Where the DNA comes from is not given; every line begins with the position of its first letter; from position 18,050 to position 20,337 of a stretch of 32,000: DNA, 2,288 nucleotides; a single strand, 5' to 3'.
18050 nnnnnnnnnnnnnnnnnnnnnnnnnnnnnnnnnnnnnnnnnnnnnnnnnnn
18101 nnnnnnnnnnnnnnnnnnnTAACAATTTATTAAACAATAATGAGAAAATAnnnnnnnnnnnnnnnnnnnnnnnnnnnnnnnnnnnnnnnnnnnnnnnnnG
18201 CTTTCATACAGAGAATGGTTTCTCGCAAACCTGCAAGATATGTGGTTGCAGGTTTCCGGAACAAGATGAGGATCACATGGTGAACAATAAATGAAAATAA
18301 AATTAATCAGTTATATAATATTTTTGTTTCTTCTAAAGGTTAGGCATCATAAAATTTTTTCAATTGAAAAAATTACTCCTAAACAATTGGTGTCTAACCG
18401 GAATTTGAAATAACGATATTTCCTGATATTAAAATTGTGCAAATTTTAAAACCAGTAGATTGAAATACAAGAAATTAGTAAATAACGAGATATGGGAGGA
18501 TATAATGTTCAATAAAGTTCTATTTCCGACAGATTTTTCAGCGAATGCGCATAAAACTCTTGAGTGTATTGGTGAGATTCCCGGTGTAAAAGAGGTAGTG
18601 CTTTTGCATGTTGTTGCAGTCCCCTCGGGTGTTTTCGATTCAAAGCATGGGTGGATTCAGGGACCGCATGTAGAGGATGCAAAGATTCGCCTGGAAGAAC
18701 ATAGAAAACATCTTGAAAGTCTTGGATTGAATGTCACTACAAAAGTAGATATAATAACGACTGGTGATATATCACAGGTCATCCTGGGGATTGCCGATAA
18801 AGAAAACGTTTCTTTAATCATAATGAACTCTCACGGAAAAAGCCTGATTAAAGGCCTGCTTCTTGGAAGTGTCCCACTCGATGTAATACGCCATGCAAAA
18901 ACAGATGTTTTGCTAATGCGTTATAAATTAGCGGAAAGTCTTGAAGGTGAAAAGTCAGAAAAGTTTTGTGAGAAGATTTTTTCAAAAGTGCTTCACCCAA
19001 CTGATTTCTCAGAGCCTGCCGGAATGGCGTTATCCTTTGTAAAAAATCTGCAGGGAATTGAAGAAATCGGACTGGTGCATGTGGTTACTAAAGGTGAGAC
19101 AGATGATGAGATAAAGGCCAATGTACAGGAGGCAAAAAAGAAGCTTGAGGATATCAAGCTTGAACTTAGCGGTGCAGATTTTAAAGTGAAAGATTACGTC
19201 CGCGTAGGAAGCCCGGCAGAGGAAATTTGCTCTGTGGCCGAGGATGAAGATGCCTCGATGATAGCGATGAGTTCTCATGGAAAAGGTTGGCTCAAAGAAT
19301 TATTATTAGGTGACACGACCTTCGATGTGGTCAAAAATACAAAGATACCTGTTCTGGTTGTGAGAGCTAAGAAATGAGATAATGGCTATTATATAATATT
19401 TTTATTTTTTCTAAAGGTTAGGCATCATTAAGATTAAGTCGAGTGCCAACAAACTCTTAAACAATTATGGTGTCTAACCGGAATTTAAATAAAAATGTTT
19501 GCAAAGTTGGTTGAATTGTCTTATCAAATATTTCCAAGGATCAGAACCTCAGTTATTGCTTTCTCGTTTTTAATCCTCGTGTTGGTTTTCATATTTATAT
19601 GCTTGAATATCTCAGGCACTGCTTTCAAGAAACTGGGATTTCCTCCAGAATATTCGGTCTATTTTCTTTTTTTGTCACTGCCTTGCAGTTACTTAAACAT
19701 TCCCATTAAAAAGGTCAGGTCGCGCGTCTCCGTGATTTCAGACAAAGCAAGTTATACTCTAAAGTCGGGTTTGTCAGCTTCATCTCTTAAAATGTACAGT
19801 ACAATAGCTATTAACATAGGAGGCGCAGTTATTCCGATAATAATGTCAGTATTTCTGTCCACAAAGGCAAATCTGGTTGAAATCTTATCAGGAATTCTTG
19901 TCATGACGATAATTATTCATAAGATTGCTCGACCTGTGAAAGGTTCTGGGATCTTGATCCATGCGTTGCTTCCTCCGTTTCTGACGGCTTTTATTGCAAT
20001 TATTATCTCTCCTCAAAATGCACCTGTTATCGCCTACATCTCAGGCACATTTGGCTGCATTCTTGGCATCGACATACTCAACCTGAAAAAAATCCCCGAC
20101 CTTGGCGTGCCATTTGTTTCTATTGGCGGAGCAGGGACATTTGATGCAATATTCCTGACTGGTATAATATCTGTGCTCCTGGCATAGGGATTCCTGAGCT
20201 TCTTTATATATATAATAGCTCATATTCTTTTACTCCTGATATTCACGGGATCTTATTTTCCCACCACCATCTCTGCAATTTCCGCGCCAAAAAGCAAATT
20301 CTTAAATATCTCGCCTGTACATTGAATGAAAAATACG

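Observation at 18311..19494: Two copies of a ~105-nt TATA-plus-conserved-stem leader in front of the USP and DUF1614-like genes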

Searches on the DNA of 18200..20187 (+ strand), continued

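Call 67: search_with_rna_model(model_id=R1, sources=[L094, L098, L099, L105, L108, L110, L113, L114, L115, L118, L119], filters=off, max_evalue=0.5)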
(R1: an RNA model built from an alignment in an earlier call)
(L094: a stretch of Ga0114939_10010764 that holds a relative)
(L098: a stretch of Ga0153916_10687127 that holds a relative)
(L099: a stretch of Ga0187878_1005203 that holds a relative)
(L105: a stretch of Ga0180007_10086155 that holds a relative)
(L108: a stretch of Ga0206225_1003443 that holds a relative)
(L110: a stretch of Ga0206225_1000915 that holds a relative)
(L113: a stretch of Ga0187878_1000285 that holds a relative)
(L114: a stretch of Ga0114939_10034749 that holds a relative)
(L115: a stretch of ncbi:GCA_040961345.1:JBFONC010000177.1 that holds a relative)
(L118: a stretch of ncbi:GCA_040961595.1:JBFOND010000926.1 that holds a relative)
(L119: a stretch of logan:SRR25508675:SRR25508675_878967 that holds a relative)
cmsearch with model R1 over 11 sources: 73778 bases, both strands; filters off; matches with E-value up to 0.5: 32.
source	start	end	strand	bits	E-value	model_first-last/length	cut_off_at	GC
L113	1457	1546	+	83.4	2.4e-17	1-101/101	no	0.26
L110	1770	1870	-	81.3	7.9e-17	1-101/101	no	0.32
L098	754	853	-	79.8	1.8e-16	1-101/101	no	0.3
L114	450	541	+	78.2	4.6e-16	1-101/101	no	0.25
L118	10620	10722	+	77.2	8.2e-16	1-101/101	no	0.28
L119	3966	4068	+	77.2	8.2e-16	1-101/101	no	0.28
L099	2264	2355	+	73.8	5.4e-15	1-101/101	no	0.28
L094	3744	3825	-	70.9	2.8e-14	1-101/101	no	0.27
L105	555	647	-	70.3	3.9e-14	1-101/101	no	0.32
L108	708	798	+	68.7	9.9e-14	1-101/101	no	0.22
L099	1524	1636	+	55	2.3e-10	1-101/101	no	0.29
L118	9796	9913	+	51.9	1.3e-09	1-101/101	no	0.25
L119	3142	3259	+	51.9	1.3e-09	1-101/101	no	0.25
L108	1893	1955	+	48.8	7.9e-09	1-101/101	no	0.16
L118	7270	7333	+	46.3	3.3e-08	1-101/101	no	0.23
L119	616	679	+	46.3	3.3e-08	1-101/101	no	0.23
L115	10612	10673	+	44.3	1e-07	1-101/101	no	0.23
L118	10625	10723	-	34.9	2.1e-05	1-101/101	no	0.29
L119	3971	4069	-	34.9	2.1e-05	1-101/101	no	0.29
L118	2057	2120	+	34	3.5e-05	1-101/101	no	0.3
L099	2270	2355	-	33.3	5.1e-05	1-101/101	no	0.3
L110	1775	1864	+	33.3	5.3e-05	1-101/101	no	0.34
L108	1440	1503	+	30.9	0.0002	1-101/101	no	0.34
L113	1463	1546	-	30.3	0.00029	1-101/101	no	0.27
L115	9410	9474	+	29.9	0.00034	1-101/101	no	0.23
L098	754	849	+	29.5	0.00044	1-101/101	no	0.31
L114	456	541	-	26.2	0.0028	1-101/101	no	0.27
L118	3596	3711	+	26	0.0032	1-101/101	no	0.16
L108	714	793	-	24.4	0.0081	1-101/101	no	0.22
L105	560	643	+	23.6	0.013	1-101/101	no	0.33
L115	10617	10668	-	19.7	0.11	1-101/101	no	0.23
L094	3744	3825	+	18.9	0.18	1-101/101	no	0.27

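Call 80: search_with_rna_model(model_id=R1, sources=[window, L001, L006, L007, L008, L009, L010, L011, L013, L014, L015, L016, L017, L018, L023, L026, L087, L089, L090, L092, L093, L094, L095, L096, L098, L099, L101, L102, L103, L105, L106, L107, L108, L109, L110, L111, L113, L114, L115, L118, L119], max_evalue=0.00001, make_alignment=true)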
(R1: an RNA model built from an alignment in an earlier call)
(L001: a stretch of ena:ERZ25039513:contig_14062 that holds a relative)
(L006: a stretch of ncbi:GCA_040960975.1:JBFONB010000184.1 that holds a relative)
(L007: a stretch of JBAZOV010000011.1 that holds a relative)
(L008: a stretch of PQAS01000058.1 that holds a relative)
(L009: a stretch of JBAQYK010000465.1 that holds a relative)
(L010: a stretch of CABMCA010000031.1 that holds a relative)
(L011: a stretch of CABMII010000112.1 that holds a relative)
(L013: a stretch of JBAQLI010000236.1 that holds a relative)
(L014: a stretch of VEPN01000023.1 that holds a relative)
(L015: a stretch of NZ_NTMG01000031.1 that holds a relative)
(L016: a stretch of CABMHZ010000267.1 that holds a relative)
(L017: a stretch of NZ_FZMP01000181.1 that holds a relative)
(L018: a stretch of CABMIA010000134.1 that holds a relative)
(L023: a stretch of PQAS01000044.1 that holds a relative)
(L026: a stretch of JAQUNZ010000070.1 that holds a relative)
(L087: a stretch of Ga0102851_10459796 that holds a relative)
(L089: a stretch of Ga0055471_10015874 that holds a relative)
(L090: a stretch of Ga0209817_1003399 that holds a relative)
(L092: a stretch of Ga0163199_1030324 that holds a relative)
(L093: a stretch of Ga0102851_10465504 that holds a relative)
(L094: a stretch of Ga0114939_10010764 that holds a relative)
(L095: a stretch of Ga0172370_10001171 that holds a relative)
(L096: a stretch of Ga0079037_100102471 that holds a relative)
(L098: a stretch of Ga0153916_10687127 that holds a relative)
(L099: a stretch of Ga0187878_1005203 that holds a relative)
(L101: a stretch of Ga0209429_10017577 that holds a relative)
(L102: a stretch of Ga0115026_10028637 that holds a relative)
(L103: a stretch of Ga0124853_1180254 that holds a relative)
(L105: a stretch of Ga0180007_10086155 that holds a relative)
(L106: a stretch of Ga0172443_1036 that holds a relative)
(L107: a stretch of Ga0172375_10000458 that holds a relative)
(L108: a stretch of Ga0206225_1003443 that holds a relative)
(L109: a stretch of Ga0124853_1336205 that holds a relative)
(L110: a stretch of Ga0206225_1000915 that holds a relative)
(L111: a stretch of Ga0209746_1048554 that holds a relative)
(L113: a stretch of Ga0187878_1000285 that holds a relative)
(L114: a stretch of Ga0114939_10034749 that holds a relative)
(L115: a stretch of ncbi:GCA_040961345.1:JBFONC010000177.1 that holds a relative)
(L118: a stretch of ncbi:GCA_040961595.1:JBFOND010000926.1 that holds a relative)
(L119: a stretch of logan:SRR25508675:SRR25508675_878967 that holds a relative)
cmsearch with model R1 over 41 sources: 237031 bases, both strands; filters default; matches with E-value up to 0.00001: 49.
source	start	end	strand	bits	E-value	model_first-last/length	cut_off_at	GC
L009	1616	1716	+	105.7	2.4e-22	1-101/101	no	0.24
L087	497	598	+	102.8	1.3e-21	1-101/101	no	0.24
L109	2493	2593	+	102.5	1.5e-21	1-101/101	no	0.31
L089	277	378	-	102.3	1.7e-21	1-101/101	no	0.22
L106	1535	1633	+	102.3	1.7e-21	1-101/101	no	0.25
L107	12743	12843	-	101.1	3.3e-21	1-101/101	no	0.31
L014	3930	4027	+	97.1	3.3e-20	1-101/101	no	0.29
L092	2455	2556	-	96.8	3.8e-20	1-101/101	no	0.23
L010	3845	3947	+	96.7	4e-20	1-101/101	no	0.23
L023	4160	4261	-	95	1.1e-19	1-101/101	no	0.23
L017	3930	4025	+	94.7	1.2e-19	1-101/101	no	0.29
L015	3923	4028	+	94.1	1.8e-19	1-101/101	no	0.25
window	19396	19498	+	92.8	3.6e-19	1-101/101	no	0.27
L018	3904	4002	+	92.5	4.3e-19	1-101/101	no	0.24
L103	1465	1561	+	90.6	1.3e-18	1-101/101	no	0.3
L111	651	753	-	90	1.8e-18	1-101/101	no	0.23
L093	521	620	-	87.7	6.8e-18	1-101/101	no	0.28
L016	2006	2103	+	87.2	8.6e-18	1-101/101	no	0.29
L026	3771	3849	+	85.6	2.2e-17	1-101/101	no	0.27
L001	717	792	+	84.3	4.7e-17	1-101/101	no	0.3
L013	3406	3482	+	83.8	6.2e-17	1-101/101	no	0.29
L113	1457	1546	+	83.4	7.6e-17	1-101/101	no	0.26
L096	144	220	-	83.3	8.2e-17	1-101/101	no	0.26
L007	3783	3858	+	82.2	1.5e-16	1-101/101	no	0.32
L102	114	189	+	81.7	2e-16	1-101/101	no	0.3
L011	3913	4016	+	81.5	2.2e-16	1-101/101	no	0.25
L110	1770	1870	-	81.3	2.5e-16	1-101/101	no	0.32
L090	637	712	-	80.4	4.2e-16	1-101/101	no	0.3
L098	754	853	-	79.8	5.9e-16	1-101/101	no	0.3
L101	147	223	-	78.7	1.1e-15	1-101/101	no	0.32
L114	450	541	+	78.2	1.5e-15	1-101/101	no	0.25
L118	10620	10722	+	77.2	2.6e-15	1-101/101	no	0.28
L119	3966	4068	+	77.2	2.6e-15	1-101/101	no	0.28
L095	4991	5067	-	76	5e-15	1-101/101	no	0.26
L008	3929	4006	+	74.6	1.1e-14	1-101/101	no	0.33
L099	2264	2355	+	73.8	1.7e-14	1-101/101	no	0.28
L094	3744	3825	-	70.9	9e-14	1-101/101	no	0.27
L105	555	647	-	70.4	1.2e-13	1-101/101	no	0.32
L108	708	798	+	68.7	3.2e-13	1-101/101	no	0.22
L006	2786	2877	+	56.3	3.5e-10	1-101/101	no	0.35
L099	1524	1636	+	55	7.4e-10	1-101/101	no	0.29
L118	9796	9913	+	51.9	4.3e-09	1-101/101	no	0.25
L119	3142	3259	+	51.9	4.3e-09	1-101/101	no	0.25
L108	1893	1955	+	48.8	2.5e-08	1-101/101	no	0.16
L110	2505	2656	-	47.2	6.1e-08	1-101/101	no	0.27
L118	7270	7333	+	46.3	1.1e-07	1-101/101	no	0.23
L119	616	679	+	46.3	1.1e-07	1-101/101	no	0.23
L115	10612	10673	+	44.3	3.3e-07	1-101/101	no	0.23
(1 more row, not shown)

Alignment A3: 49 matches aligned to the model, 171 columns, each read 5' to 3' on its own strand. Consensus structure (alignment columns), stored with it:
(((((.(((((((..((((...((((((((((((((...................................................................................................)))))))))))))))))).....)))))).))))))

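Call 86: search_with_rna_model(model_id=R1, sources=[L122, L123, L124], filters=off, max_evalue=0.1)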
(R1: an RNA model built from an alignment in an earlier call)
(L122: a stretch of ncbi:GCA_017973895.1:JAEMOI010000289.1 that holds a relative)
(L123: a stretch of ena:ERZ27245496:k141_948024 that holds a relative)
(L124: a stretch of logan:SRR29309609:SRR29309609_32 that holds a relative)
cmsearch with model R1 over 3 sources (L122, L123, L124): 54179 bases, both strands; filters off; matches with E-value up to 0.1: 14.
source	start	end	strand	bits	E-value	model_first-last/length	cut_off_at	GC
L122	16287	16387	+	84.8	7.7e-18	1-101/101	no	0.31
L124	7532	7595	+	55.5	1.3e-10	1-101/101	no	0.22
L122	15515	15607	+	51.7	1.1e-09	1-101/101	no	0.24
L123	9086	9148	+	51.3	1.4e-09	1-101/101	no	0.21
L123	7825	7905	+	49.9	3.1e-09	1-101/101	no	0.23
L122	3582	3692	+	47.5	1.2e-08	1-101/101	no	0.38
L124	10868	10989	+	46.2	2.5e-08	1-101/101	no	0.21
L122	9150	9232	+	45.9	2.9e-08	1-101/101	no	0.2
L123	2315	2413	+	41.3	4.1e-07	1-101/101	no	0.25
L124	3233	3307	+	36.8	5.2e-06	1-101/101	no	0.28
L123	12407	12510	+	34.9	1.6e-05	1-101/101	no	0.32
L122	16287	16387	-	33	4.4e-05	1-101/101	no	0.31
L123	6595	6656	+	32.2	6.9e-05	1-101/101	no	0.29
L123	9091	9143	-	21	0.041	1-101/101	no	0.21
